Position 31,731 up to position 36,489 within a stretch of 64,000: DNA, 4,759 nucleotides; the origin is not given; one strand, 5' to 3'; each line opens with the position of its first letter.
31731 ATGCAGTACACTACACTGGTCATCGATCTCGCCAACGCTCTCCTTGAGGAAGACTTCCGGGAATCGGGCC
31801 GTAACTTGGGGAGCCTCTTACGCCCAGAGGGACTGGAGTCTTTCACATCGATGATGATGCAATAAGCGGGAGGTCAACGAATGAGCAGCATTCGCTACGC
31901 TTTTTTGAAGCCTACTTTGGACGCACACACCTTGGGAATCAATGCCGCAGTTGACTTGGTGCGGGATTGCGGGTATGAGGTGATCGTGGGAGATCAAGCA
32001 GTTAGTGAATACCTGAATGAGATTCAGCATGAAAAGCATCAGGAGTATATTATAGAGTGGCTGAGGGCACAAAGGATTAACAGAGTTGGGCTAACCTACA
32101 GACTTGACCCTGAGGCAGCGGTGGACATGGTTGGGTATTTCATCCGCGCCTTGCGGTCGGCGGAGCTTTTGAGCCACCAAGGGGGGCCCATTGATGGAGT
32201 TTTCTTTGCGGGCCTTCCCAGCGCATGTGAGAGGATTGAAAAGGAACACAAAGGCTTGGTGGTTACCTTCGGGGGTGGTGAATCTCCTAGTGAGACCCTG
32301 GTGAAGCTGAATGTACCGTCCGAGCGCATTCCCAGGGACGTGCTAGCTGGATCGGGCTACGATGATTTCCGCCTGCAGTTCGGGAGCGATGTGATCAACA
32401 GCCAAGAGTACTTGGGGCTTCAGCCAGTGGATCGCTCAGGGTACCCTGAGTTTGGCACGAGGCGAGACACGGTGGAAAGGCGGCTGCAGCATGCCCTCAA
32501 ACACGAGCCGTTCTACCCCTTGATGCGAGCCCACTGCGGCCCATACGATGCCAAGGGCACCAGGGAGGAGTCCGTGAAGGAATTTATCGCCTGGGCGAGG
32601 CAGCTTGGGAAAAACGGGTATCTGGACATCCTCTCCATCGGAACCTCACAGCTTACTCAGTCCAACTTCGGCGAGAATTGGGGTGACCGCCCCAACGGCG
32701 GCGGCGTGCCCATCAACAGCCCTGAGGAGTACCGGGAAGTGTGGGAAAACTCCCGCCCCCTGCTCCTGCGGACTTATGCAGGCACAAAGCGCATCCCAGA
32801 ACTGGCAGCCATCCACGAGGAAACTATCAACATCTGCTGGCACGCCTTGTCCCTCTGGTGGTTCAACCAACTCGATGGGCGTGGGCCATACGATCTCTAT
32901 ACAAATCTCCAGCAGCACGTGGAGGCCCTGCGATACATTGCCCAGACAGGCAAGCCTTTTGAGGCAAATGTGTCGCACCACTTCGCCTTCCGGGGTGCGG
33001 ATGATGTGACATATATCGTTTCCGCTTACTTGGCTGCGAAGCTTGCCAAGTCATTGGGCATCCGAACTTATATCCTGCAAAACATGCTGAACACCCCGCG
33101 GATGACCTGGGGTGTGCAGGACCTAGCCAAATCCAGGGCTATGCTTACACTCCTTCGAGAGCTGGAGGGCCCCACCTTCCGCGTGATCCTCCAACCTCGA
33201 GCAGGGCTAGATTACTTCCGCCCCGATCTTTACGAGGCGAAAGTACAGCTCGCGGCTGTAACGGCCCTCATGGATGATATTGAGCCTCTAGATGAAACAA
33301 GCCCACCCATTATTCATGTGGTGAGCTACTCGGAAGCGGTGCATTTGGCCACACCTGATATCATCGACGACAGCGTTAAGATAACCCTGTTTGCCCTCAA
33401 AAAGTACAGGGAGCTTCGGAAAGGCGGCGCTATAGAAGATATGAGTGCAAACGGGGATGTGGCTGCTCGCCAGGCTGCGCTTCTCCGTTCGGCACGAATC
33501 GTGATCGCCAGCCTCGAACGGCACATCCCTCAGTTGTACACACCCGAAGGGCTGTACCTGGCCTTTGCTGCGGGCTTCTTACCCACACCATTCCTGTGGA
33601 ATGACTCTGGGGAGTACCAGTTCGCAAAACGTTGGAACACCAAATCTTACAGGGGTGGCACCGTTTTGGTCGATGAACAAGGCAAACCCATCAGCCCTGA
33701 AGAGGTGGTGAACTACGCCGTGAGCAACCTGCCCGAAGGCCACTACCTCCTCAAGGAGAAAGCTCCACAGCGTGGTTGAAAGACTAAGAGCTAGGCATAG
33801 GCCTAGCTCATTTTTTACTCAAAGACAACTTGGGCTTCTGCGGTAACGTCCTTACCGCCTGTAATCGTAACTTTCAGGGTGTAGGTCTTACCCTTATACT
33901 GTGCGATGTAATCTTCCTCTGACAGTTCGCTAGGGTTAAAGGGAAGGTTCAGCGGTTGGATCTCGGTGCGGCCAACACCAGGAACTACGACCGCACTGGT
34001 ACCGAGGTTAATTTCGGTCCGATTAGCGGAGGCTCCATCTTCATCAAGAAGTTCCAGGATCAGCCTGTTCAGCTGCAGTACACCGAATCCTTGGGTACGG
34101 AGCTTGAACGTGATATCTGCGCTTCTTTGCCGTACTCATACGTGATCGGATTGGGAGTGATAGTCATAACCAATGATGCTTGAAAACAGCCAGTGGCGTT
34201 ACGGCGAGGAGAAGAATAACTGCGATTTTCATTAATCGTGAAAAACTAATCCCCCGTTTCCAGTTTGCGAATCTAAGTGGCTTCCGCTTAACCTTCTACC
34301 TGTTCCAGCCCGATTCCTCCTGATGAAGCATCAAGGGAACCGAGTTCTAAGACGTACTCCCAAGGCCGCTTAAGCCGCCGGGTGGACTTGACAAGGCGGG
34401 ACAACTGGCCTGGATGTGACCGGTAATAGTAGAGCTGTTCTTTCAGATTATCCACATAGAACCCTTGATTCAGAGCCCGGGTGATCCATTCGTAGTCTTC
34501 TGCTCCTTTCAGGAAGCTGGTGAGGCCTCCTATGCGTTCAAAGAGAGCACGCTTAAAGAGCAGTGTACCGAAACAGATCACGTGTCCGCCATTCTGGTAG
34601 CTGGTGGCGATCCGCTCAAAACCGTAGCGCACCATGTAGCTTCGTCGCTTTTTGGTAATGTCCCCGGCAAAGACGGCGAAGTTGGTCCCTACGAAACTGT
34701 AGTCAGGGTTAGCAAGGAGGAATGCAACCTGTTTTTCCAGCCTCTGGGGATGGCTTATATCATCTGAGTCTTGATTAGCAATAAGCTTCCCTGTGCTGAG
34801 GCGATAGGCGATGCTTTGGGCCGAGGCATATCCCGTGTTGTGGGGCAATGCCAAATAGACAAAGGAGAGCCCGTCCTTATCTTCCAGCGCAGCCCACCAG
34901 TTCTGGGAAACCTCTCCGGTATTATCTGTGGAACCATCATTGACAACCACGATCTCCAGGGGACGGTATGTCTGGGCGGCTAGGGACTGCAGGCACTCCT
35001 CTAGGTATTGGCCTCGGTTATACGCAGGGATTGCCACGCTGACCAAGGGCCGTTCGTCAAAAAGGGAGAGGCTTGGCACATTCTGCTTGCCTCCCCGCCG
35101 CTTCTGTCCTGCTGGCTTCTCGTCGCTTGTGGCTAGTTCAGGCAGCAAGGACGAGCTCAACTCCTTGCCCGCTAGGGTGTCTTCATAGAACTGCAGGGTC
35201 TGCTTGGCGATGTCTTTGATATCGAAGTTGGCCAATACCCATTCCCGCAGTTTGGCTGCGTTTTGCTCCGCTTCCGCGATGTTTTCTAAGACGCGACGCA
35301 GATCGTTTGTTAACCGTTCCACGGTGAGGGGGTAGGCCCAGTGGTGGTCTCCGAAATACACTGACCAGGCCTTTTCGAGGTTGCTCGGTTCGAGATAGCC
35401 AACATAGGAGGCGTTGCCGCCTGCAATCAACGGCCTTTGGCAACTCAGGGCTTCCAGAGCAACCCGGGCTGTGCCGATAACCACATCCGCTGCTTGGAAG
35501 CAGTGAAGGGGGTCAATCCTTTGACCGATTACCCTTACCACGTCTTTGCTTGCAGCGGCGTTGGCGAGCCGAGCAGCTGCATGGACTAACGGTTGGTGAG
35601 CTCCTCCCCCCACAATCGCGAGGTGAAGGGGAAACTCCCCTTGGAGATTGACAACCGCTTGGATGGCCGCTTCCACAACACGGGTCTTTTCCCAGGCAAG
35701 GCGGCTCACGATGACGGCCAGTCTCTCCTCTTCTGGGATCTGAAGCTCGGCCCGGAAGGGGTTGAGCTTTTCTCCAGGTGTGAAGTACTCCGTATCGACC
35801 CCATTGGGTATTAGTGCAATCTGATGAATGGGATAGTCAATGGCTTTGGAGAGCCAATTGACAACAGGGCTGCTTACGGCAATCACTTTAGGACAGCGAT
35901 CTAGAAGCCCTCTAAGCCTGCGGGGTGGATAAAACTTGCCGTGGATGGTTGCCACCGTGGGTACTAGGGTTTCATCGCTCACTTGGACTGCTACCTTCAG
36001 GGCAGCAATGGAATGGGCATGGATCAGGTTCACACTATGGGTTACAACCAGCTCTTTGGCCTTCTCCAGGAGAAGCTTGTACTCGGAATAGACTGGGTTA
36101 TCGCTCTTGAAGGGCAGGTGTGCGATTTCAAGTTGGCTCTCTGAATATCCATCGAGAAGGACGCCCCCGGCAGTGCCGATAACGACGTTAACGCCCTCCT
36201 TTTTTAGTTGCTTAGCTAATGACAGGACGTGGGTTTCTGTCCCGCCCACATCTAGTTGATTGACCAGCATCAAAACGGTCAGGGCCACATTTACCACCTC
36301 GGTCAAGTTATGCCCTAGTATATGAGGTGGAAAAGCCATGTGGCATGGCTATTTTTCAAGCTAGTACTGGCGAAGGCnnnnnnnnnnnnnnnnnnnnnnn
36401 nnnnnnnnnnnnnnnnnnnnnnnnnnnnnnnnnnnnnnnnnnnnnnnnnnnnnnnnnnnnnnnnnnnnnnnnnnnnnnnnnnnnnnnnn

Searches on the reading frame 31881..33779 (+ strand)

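Call 55: search_protein_families(library=pfam, proteins=[window:31881-33779:+], max_evalue=0.00001)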
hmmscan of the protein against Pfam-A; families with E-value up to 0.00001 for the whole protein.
window:31881-33779:+ (632 aa): 0 families

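Call 73: search_protein_families(library=pfam, proteins=[window:31881-33779:+], max_evalue=10)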
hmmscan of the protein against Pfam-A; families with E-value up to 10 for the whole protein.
window:31881-33779:+ (632 aa): 1 family
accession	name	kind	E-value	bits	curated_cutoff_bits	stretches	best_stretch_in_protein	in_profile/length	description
PF02310.24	B12-binding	-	0.0099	16.1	32.1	1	9-138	6-118/121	B12 binding domain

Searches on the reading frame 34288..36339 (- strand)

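Call 55: search_protein_families(library=pfam, proteins=[window:34288-36339:-], max_evalue=0.00001)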
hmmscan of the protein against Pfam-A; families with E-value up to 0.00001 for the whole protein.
window:34288-36339:- (683 aa): 6 families
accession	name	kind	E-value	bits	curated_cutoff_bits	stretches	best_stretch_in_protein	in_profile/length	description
PF00535.33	Glycos_transf_2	-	1.7e-33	116.3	23.3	1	434-603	1-167/168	Glycosyl transferase family 2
PF13439.12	Glyco_transf_4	-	3.3e-20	73.2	28.5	1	31-184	1-169/170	Glycosyltransferase Family 4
PF13641.12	Glyco_tranf_2_3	-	3.8e-17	63.5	27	1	433-651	3-222/230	Glycosyltransferase like family 2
PF00534.26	Glycos_transf_1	-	6.1e-07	29.6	26.4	1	195-308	5-123/172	Glycosyl transferases group 1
PF13579.12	Glyco_trans_4_4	-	6.5e-07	30.3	29.7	1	32-180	1-158/158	Glycosyl transferase 4-like domain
PF13692.12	Glyco_trans_1_4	-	3.1e-06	27.9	27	1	207-307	3-106/142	Glycosyl transferases group 1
